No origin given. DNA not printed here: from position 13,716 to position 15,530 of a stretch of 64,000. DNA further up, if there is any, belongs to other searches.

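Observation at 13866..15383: HNH/zinc-ribbon module fused to a Mom-like GNAT-fold domain, inserted right after the capsid terminator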

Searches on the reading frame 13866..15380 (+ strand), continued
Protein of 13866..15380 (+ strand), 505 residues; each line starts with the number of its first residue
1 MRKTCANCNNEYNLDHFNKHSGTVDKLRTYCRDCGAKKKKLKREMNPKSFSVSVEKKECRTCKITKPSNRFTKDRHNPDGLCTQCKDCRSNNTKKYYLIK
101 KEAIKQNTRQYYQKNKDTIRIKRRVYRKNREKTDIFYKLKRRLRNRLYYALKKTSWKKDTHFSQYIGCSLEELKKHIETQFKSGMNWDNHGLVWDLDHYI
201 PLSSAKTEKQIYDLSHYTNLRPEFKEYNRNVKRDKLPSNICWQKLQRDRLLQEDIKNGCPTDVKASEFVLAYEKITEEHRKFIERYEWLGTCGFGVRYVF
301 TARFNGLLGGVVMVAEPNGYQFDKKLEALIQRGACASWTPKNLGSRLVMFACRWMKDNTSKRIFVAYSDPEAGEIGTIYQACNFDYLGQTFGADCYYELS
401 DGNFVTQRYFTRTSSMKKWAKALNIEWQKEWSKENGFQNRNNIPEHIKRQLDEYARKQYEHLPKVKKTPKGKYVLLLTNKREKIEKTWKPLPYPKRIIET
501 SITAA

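Call 27: find_encoding_contigs(protein=P0021, flank=8000, max_places=1)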
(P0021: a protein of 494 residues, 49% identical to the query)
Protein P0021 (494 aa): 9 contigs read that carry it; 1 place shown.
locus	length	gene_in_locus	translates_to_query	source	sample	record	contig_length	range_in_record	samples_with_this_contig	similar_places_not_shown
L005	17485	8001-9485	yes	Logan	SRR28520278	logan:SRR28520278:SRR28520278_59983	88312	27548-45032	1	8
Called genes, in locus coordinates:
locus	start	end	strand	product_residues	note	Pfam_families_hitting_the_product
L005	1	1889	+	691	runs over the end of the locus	-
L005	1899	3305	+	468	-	-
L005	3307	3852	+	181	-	-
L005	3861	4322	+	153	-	-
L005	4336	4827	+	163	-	-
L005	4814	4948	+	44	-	-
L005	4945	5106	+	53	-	-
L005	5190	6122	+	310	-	-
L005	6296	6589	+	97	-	-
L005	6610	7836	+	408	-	-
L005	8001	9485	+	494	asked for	PF25680:Mom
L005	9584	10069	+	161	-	-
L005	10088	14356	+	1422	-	-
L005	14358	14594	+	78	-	-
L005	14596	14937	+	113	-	-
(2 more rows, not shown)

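Call 28: find_encoding_contigs(protein=P0067, flank=8000, max_places=1)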
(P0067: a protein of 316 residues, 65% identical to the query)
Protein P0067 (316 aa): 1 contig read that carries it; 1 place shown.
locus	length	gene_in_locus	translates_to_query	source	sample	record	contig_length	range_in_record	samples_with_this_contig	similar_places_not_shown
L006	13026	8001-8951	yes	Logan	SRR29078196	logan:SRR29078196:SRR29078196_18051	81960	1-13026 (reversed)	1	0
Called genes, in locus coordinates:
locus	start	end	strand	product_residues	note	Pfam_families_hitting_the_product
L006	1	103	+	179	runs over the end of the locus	-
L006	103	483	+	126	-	-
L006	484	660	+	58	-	-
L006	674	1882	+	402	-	-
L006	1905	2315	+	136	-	-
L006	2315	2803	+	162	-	-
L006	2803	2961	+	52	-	-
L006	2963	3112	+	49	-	-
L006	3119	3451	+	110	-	-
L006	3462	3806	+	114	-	-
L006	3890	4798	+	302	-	-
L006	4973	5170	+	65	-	-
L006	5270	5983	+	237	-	-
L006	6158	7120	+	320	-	-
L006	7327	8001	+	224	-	-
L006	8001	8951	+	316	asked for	PF25680:Mom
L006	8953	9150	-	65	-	-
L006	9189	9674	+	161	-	-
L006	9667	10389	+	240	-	PF01541:GIY-YIG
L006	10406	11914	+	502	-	-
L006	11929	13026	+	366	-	?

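Call 47: predict_structure(alignment_id=A1)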
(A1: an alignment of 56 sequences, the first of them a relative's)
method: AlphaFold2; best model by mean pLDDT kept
length: 505 residues; sequences in the alignment: 56
mean_pLDDT: 88.4   pTM: 0.73
mean pLDDT of the five models: 88.4, 88.0, 87.1, 86.6, 85.9
residues with pLDDT >= 90: 332; 70-90: 120; 50-70: 35; < 50: 18
segments of 3 or more residues with pLDDT < 50: 48-54, 75-80, 502-505
pLDDT, mean of each block of 10 residues (from residue 1): 95 97 95 93 65 55 66 48 65 83 91 95 92 90 88 67 86 94 94 91 88 92 89 73 88 94 97 97 91 90 98 94 97 95 97 98 95 89 97 94 92 96 98 90 97 97 95 97 96 81 45
secondary structure, 60 per line:
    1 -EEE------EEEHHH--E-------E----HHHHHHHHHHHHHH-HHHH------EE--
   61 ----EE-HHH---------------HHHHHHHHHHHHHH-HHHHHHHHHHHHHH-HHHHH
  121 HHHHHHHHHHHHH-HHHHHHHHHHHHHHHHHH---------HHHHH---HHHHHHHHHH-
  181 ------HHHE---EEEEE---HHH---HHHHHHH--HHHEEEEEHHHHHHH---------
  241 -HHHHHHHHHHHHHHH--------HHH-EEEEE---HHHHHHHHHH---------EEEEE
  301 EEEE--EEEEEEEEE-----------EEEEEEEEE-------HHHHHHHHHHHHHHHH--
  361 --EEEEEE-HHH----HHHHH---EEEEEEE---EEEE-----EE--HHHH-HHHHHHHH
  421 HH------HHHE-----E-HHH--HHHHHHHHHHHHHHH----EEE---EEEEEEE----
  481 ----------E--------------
elements in order: E2-4 E11-13 H32-45 H47-50 H86-99 H101-114 H116-133 H135-152 H162-166 H170-179 E194-198 H208-214 E220-224 H225-231 H242-256 E269-273 H277-286 E296-304 E307-315 E327-335 H343-358 E363-368 H377-381 E385-391 E395-398 H408-411 H413-422 H445-459 E464-466 E470-476

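Call 50: fold_search(model_id=the predicted structure, library=pdb)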
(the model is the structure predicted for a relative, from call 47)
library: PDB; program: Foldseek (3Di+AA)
matches with E <= 10: 916; with E <= 0.001: 21
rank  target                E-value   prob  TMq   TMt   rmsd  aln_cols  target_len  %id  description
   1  8bv8_A                6.4e-09  1.00  0.29  0.60   6.6       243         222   18  Crystal structure of the phage Mu protein Mom inactive mutant S124A (released 2023-12-20)
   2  8bv8_B                1.7e-08  1.00  0.28  0.64   5.6       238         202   17  Crystal structure of the phage Mu protein Mom inactive mutant S124A (released 2023-12-20)
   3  1y9k_B                3.8e-04  1.00  0.20  0.56   6.5       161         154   15  IAA acetyltransferase from Bacillus cereus ATCC 14579 (released 2005-02-01)
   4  5c88_A                4.0e-04  1.00  0.20  0.55   5.9       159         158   12  Crystal structure of Ard1 N-terminal acetyltransferase from Sulfolobus solfataricus in monoclinic form (released 2016-01-13)
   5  2vi7_B                4.0e-04  1.00  0.19  0.50   7.0       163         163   14  Structure of a Putative Acetyltransferase (PA1377)from Pseudomonas aeruginosa (released 2008-05-20)
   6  8zt3_E                4.5e-04  1.00  0.18  0.49   5.7       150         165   14  N-acetyltransferase SbzI in the biosynthesis of altemicidin (released 2025-02-05)
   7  8zt4_A                4.5e-04  1.00  0.18  0.31  11.8       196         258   12  Complex structure of N-acetyltransferase SbzI and carrier protein SbzG in the biosynthesis of altemicidin (released 2025-02-05)
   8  6th0_B                4.8e-04  1.00  0.19  0.48   6.7       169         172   11  Crystal structure of Arabidopsis thaliana NAA60 in complex with acetyl-CoA (released 2020-06-24)
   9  5jtf_B                5.1e-04  1.00  0.19  0.48   6.4       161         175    9  Crystal structure of ArsN N-acetyltransferase from Pseudomonas putida KT2440 (released 2017-05-17)
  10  8iym_B                5.7e-04  1.00  0.19  0.55   7.1       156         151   12  Crystal structure of a protein acetyltransferase, HP0935 (released 2024-04-10)
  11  6th0_A                5.7e-04  1.00  0.20  0.49   6.2       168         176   12  Crystal structure of Arabidopsis thaliana NAA60 in complex with acetyl-CoA (released 2020-06-24)
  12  2vi7_C                6.5e-04  1.00  0.19  0.51   6.9       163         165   15  Structure of a Putative Acetyltransferase (PA1377)from Pseudomonas aeruginosa (released 2008-05-20)
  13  8iyo_D                6.8e-04  1.00  0.21  0.57   5.4       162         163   12  Crystal structure of a protein acetyltransferase, HP0935, acetyl-CoA bound form (released 2024-04-10)
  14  6tgx_A                6.8e-04  1.00  0.20  0.50   6.0       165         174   13  Crystal structure of Arabidopsis thaliana NAA60 in complex with a bisubstrate analogue (released 2020-06-24)
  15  9mto_B                7.3e-04  1.00  0.17  0.52   4.0       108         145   16  Crystal structure of acetyltransferase CBU0801 from Coxiella burnetii (released 2025-01-22)
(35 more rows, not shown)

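Call 55: fold_search(model_id=the predicted structure, library=viral)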
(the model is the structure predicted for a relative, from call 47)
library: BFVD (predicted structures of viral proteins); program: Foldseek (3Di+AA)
matches with E <= 10: 627; with E <= 0.001: 97
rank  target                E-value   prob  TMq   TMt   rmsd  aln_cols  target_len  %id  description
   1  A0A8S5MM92            2.0e-16  1.00  0.16  0.25  19.9       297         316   33  Stc1 domain [Siphoviridae sp. ctxc31]
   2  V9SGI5                1.2e-15  1.00  0.14  0.18  16.8       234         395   29  Putative prophage protein [Tunisvirus fontaine2]
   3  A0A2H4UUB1            1.4e-14  1.00  0.16  0.29  17.4       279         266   22  Intron encoded endonuclease [Bodo saltans virus]
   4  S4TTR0                8.3e-14  1.00  0.33  0.78   5.4       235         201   19  Mom [Salmonella phage FSL SP-031]
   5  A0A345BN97            2.4e-13  1.00  0.16  0.32  20.4       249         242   27  (no name in the UniProt tables at hand)
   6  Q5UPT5                1.4e-12  1.00  0.18  0.37  18.1       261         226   23  Uncharacterized protein L246 [Acanthamoeba polyphaga mimivirus]
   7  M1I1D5                5.3e-12  1.00  0.17  0.25  16.4       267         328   17  (no name in the UniProt tables at hand)
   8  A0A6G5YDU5            6.3e-12  1.00  0.18  0.28  19.0       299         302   19  (no name in the UniProt tables at hand)
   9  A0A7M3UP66            9.0e-12  1.00  0.15  0.23  23.6       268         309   22  Uncharacterized protein [Pyramimonas orientalis virus]
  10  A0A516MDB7            1.6e-11  1.00  0.16  0.46  19.4       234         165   29  (no name in the UniProt tables at hand)
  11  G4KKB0                8.3e-11  1.00  0.31  0.28   6.2       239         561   16  (no name in the UniProt tables at hand)
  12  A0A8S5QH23            1.1e-10  1.00  0.29  0.23   6.6       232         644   13  Endonuclease-like protein [Myoviridae sp. ctdNl2]
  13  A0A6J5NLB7            1.3e-10  1.00  0.30  0.73   5.9       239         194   20  NAT_SF domain containing protein [uncultured Caudovirales phage]
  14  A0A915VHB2            2.2e-10  1.00  0.29  0.27  27.6       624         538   11  (no name in the UniProt tables at hand)
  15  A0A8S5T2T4            2.5e-10  1.00  0.30  0.27   8.9       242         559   14  Endonuclease-like protein [Myoviridae sp. ctqfO1]
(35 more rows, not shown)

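Call 59: search_protein_families(library=pfam, proteins=[P0091, P0119], max_evalue=0.01)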
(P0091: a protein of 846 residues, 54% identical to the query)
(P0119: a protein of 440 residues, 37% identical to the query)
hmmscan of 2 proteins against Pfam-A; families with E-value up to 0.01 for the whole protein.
P0091 (846 aa): 3 families
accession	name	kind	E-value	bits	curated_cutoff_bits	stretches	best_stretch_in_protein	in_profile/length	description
PF25680.1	Mom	-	1.8e-10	41.2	27.1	1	668-728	72-133/202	Mom protein family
PF18741.7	MTES_1575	-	7.3e-07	29.6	38.2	1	299-403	2-96/96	REase_MTES_1575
PF24308.1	DUF7487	-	7.6e-05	23.2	27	1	249-287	23-84/220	Family of unknown function (DUF7487)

P0119 (440 aa): 1 family
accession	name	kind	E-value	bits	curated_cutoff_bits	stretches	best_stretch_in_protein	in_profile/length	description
PF25680.1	Mom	-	4e-11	43.4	27.1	1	218-367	14-165/202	Mom protein family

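Call 72: find_encoding_contigs(protein=P0118, flank=6000, max_places=1)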
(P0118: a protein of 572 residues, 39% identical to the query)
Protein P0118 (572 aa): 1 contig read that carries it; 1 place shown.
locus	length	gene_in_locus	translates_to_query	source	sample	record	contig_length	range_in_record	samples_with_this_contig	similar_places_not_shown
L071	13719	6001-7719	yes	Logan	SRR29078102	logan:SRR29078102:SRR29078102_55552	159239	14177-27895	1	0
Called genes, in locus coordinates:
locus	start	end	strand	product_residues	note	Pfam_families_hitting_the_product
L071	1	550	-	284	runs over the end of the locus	-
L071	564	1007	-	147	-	-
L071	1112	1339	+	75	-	-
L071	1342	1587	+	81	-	-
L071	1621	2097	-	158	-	-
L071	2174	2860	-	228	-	PF00149:Metallophos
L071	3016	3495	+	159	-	-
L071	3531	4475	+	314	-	-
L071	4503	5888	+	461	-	-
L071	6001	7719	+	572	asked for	PF25680:Mom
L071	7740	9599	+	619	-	-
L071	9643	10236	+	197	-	-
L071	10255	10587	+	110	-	-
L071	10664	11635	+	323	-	-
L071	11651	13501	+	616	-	PF04860:Phage_portal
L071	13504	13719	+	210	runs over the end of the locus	-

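Call 73: find_encoding_contigs(protein=P0073, flank=6000, max_places=1)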
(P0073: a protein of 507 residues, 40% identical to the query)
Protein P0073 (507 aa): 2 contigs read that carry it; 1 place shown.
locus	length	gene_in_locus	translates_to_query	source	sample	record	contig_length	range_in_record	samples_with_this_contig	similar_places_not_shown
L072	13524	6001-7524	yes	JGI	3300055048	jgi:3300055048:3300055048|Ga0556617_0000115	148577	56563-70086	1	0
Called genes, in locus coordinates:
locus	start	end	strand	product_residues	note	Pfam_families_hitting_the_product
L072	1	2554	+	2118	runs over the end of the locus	-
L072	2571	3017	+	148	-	-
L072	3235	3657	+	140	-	-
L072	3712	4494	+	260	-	-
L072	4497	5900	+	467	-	-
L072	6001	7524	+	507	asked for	PF25680:Mom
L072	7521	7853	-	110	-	-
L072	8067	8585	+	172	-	-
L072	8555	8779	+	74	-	-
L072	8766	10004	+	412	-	PF01068:DNA_ligase_A_M, PF14743:DNA_ligase_OB_2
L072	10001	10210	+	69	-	-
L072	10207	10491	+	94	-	-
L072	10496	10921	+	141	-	PF03167:UDG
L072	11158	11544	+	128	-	PF03819:MazG (weak)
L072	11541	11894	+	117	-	-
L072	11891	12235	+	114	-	-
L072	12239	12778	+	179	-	PF00929:RNase_T (weak)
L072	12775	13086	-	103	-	-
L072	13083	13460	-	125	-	-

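Call 74: find_encoding_contigs(protein=P0054, flank=6000, max_places=1)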
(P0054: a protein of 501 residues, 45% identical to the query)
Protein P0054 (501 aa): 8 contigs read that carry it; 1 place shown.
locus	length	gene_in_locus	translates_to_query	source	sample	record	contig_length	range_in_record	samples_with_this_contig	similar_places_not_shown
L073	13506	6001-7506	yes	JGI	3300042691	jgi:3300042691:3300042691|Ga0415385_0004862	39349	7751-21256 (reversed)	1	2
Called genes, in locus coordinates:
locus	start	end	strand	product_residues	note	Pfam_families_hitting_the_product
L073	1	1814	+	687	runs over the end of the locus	PF16510:P22_portal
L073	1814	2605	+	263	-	PF00959:Phage_lysozyme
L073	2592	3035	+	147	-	-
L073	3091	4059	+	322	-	-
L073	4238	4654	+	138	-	-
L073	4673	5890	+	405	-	-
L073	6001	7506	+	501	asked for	PF25680:Mom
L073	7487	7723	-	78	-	PF19197:DUF5872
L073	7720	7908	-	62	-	PF19197:DUF5872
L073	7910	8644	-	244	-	PF01541:GIY-YIG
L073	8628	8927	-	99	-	-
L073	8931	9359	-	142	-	PF08291:Peptidase_M15_3, PF05951:Peptidase_M15_2 (weak)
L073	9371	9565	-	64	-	-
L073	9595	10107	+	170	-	-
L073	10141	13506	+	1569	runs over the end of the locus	PF00386:C1q (faint)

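Call 75: search_protein_families(library=phrogs, proteins=[L071:4503-5885:+, L072:4497-5897:+, L073:4673-5887:+, L071:7740-9596:+], max_evalue=0.001)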
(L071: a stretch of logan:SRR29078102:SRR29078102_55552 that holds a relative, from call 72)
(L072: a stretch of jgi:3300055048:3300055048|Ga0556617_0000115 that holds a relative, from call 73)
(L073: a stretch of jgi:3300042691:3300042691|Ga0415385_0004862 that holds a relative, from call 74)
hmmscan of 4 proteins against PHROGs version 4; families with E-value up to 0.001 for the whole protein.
L071:4503-5885:+ (461 aa): 2 families
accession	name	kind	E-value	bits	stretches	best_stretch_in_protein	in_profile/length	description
phrog_752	-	head and packaging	9.5e-43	147.8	1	3-457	16-469/475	major head protein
phrog_19622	-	other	1.1e-10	41.6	1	296-416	272-393/524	esterase/lipase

L072:4497-5897:+ (467 aa): 2 families
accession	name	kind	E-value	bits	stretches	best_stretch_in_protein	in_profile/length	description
phrog_752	-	head and packaging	5.8e-38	132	2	5-157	16-169/475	major head protein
phrog_19622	-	other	1.2e-07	31.5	1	306-406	274-368/524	esterase/lipase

L073:4673-5887:+ (405 aa): 1 family
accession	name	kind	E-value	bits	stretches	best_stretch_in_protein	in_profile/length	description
phrog_14242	-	head and packaging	8.6e-14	52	1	6-392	3-377/396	major head protein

L071:7740-9596:+ (619 aa): 3 families
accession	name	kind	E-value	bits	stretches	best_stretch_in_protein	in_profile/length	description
phrog_5653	-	head and packaging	2e-13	51.5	1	394-553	25-176/199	terminase large subunit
phrog_6672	-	head and packaging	8.9e-09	36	1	423-560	4-132/145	terminase large subunit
phrog_2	-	head and packaging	1.2e-08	35.2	1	322-561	435-596/807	terminase large subunit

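Call 81: find_related_loci(query=A1, collection=genome_contigs, flank=4000)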
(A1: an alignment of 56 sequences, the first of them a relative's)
Query A1 (505 aa) in genome_contigs; peptide patterns used: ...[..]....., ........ (x = any residue, [..] = any of these).
55 stretches matched a pattern; 52 encode a relative of the query (tblastn E <= 1e-3); 52 distinct loci.
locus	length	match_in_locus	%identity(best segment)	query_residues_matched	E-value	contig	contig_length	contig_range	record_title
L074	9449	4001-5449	47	3-497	1e-140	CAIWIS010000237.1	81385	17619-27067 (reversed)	MAG: uncultured Bacteroidales bacterium isolate Erken-D9_bin-0863 genome assembly, contig: bin-0863:237/926, whole genom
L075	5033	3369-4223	45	243-504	2e-63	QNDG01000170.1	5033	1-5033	MAG: candidate division KSB1 bacterium isolate B43_G9 B43_Guay9_scaffold_32219, whole genome shotgun sequence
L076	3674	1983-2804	41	241-495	2e-53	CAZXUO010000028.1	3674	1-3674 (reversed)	MAG TPA_asm: uncultured Candidatus Saccharibacteria bacterium isolate SRP286056_co1_476 genome assembly, contig: NODE_40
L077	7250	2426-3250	41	241-494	6e-52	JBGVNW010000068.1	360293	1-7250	MAG: Bacilli bacterium isolate fecal_MAG_225 fecal_MAG_225_contig_0068, whole genome shotgun sequence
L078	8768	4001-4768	40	241-482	3e-49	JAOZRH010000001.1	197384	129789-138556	MAG: Candidatus Neomarinimicrobiota bacterium isolate GMC6.concoct.244 GMC6_4_length_197384_cov_12.510072, whole genome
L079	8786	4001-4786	40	239-482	1e-47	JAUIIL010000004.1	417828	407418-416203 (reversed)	MAG: Bacteriovoracia bacterium isolate Co_bin.260 NODE_183_length_417828_cov_2.461541, whole genome shotgun sequence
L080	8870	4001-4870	41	241-505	3e-47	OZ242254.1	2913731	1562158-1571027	MAG: Bacteriovoracaceae bacterium isolate 68e2f424-43b8-4e30-b918-de1351dbd561 genome assembly, chromosome: 1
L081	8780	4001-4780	40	241-485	8e-49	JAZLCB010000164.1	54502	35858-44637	MAG: Clostridia bacterium isolate T1900045054_TC20190047.MAGScoT_cleanbin_000019 SGB_4539_k141_3635530, whole genome sho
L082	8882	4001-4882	37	234-495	3e-46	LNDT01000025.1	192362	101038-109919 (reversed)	MAG: Bdellovibrionales bacterium Ga0074137 Ga0074137_121.1, whole genome shotgun sequence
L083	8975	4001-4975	35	224-504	4e-46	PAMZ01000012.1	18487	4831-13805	MAG: Halobacteriovoraceae bacterium isolate SAT2788 MHASMcontig_948647, whole genome shotgun sequence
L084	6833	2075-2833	38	226-462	1e-45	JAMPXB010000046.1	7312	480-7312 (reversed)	MAG: Bacteriovoracaceae bacterium isolate R2F_R2FSRR_metabat.16 R2F_C6087, whole genome shotgun sequence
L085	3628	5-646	42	280-486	2e-45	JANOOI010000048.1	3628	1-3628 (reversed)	MAG: Bdellovibrio sp. isolate VAR_43_metabat_203_sub VAR_43_k141_2739362, whole genome shotgun sequence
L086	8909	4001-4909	37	230-505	4e-45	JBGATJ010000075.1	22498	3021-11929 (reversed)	MAG: Pseudobdellovibrionaceae bacterium isolate MAG_MBR_H10.48 MBRH10-48_opera_contig_7881, whole genome shotgun sequenc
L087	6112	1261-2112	38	241-495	1e-44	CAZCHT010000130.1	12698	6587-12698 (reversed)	MAG TPA_asm: uncultured Bdellovibrio sp. isolate SRP107338_co1_318 genome assembly, contig: NODE_5550_length_12698_cov_5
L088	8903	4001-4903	38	202-482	7e-44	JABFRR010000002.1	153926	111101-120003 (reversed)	MAG: Bacteriovoracaceae bacterium isolate P-RSF-NP-05 c_000000000065, whole genome shotgun sequence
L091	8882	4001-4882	38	191-478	2e-45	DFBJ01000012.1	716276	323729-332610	MAG TPA_asm: Bacteriovoracaceae bacterium UBA3083 UBA3083_contig_2195, whole genome shotgun sequence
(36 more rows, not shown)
